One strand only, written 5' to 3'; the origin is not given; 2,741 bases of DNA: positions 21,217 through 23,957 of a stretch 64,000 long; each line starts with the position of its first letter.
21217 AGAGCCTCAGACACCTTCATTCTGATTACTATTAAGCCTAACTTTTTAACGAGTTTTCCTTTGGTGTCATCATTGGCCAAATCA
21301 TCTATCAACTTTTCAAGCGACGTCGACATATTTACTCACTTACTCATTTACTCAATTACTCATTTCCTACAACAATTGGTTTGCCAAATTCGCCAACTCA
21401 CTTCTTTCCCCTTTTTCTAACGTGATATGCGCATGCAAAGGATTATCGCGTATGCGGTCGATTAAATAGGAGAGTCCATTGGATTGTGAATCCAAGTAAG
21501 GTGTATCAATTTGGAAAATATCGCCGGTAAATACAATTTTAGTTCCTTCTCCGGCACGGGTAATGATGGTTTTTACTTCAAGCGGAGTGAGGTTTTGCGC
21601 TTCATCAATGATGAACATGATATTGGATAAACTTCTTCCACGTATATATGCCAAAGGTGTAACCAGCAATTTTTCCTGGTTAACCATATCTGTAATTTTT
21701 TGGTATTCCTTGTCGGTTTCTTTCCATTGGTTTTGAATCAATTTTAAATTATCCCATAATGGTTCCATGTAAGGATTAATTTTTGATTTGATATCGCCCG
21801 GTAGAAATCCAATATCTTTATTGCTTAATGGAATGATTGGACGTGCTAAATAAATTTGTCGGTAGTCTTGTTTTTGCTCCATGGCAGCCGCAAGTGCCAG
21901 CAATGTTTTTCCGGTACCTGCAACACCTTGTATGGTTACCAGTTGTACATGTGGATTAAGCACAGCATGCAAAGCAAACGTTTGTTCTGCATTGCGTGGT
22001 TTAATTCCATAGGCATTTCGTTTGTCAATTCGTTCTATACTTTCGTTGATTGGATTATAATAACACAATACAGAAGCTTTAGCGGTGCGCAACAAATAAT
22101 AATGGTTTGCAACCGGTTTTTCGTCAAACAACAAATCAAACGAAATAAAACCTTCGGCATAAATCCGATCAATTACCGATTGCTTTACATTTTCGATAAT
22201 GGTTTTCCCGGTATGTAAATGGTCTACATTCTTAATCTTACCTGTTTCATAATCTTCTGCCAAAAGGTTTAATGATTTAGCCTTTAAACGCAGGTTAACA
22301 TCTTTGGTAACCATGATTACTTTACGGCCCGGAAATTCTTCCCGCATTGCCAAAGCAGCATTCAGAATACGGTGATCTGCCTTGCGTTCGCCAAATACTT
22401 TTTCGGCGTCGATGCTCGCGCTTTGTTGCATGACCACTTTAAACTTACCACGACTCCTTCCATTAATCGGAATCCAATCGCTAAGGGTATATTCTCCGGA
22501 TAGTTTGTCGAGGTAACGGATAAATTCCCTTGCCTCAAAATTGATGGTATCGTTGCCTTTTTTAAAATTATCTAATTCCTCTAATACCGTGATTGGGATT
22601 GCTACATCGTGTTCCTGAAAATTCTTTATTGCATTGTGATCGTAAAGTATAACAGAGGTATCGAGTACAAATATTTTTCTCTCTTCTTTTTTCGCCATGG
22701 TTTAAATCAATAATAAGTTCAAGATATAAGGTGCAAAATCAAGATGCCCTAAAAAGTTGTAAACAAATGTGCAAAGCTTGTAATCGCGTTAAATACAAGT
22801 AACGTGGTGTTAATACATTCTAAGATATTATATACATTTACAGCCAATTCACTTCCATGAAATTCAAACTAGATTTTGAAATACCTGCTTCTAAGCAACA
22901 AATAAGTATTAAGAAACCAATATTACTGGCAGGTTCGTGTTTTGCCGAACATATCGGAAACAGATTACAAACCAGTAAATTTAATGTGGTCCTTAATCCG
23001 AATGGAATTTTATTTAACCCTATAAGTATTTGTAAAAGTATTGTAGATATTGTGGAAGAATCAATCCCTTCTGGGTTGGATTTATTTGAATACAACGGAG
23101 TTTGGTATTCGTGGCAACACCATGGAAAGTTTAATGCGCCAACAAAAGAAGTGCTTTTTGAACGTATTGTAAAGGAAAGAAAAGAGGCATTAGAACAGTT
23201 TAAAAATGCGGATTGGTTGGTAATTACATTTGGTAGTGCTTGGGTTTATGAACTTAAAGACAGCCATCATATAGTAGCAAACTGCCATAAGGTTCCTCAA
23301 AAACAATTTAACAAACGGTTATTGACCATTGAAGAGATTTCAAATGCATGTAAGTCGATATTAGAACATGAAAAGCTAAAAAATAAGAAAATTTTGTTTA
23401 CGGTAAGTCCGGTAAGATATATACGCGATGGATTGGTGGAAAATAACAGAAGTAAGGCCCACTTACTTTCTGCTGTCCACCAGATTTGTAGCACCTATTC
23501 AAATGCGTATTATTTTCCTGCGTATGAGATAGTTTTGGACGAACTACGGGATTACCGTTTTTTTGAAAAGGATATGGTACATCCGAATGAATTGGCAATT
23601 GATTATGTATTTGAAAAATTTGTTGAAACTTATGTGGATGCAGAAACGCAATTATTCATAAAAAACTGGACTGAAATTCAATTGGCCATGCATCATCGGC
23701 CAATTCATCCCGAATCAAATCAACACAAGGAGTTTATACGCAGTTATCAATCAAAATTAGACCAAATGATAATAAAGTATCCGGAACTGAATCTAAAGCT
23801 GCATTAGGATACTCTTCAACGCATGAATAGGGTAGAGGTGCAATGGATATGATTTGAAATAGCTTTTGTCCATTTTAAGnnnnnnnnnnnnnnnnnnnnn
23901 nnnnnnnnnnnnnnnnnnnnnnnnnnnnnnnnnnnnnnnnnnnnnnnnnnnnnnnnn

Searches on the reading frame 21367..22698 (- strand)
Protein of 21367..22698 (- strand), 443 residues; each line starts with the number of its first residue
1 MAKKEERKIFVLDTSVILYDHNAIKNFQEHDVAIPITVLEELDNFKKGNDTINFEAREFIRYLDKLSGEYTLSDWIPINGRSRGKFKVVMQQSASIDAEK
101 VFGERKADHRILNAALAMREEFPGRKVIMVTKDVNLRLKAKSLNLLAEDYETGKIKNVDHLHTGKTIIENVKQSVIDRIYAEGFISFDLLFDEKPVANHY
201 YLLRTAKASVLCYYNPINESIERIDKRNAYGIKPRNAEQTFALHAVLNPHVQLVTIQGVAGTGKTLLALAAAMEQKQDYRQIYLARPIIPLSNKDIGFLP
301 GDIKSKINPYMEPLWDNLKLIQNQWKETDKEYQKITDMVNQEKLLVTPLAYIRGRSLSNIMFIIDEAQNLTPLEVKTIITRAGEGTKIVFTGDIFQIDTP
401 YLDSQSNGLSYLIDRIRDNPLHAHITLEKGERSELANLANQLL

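Call 63: search_protein_families(library=pfam, proteins=[window:21367-22698:-])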
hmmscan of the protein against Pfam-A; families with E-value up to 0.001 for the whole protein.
window:21367-22698:- (443 aa): 7 families
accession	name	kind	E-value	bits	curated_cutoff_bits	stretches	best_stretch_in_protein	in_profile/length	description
PF02562.22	PhoH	-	1.6e-46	158.9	27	1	232-429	2-188/205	PhoH-like protein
PF13638.12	PIN_4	-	2.3e-35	122.2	21.9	1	10-151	1-132/132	PIN domain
PF13604.12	AAA_30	-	1.6e-08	35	27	1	236-285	3-53/191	AAA domain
PF09848.15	SLFN-g3_helicase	-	6.9e-05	22.7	24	1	252-371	2-92/354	Schlafen group 3, DNA/RNA helicase domain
PF13245.12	AAA_19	-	9.4e-05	23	25.1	0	350-397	82-129/134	AAA domain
PF13401.12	AAA_22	-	0.00015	22.5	27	0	252-392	6-122/130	AAA domain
PF13086.12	AAA_11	-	0.00074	19.8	27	0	315-396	168-249/257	AAA domain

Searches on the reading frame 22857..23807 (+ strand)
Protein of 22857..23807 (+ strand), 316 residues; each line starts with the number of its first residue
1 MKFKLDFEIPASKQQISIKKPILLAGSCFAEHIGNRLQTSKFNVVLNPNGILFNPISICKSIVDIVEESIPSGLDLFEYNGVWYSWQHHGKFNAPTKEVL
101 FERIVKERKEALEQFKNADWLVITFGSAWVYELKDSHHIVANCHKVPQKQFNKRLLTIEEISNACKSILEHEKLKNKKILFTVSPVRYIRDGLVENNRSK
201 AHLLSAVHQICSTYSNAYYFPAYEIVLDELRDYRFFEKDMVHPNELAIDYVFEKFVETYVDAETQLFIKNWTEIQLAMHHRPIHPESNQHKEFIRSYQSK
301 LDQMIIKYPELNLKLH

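Call 63: search_protein_families(library=pfam, proteins=[window:22857-23807:+])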
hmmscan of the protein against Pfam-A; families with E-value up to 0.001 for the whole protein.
window:22857-23807:+ (316 aa): 1 family
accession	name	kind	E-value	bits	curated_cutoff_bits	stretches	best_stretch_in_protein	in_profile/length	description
PF08885.17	GSCFA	-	1.8e-89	300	25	1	22-255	2-237/237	GSCFA family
